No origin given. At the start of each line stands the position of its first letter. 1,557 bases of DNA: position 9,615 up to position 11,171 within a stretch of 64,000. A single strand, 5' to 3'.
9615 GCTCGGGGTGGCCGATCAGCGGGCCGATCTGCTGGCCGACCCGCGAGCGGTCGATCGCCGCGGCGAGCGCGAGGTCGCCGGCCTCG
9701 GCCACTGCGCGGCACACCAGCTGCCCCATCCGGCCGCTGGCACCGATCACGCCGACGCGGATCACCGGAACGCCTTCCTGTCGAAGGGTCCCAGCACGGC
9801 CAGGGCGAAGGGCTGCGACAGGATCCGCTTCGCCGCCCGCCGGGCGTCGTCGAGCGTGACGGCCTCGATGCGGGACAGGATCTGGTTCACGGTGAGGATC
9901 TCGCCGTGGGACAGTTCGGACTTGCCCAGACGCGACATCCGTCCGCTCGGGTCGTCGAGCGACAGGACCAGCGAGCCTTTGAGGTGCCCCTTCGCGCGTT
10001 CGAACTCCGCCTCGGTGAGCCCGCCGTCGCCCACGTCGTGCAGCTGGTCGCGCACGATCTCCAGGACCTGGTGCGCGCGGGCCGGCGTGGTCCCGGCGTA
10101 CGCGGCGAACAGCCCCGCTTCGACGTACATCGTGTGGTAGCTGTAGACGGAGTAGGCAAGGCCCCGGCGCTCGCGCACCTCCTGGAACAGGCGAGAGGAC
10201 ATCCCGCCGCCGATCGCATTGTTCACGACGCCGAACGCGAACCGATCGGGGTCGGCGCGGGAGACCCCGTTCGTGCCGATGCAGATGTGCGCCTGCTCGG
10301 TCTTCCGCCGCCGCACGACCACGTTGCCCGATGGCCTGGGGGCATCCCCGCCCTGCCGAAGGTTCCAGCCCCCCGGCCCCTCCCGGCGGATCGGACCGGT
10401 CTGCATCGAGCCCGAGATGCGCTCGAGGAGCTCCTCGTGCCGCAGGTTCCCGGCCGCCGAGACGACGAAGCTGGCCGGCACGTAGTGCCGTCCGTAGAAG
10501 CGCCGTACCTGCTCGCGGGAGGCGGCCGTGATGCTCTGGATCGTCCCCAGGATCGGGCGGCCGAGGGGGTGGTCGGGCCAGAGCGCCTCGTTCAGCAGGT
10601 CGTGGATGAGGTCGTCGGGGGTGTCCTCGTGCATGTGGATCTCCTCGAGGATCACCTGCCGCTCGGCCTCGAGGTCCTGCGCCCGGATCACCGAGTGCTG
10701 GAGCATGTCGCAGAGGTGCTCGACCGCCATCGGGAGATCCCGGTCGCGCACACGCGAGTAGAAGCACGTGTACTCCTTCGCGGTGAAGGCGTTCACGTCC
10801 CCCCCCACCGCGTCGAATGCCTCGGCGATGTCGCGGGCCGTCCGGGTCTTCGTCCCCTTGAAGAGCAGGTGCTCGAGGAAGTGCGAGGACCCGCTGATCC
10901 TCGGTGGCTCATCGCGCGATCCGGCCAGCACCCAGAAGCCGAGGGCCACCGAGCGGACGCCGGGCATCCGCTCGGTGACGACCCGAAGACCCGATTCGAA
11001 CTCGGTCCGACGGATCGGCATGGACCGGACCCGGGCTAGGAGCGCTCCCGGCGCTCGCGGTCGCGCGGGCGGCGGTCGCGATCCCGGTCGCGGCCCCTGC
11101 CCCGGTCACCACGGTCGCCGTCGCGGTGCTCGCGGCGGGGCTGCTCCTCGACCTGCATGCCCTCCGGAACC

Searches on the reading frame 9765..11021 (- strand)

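Call 35: search_protein_families(library=pfam, proteins=[window:9765-11021:-], max_evalue=0.00001)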
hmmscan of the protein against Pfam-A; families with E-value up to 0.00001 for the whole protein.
window:9765-11021:- (419 aa): 2 families
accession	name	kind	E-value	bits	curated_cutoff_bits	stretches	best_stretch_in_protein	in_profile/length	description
PF05193.26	Peptidase_M16_C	-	8.1e-41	140.3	23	1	168-344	3-178/181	Peptidase M16 inactive domain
PF00675.25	Peptidase_M16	-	2.6e-38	131.7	22.3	1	13-160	1-148/149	Insulinase (Peptidase family M16)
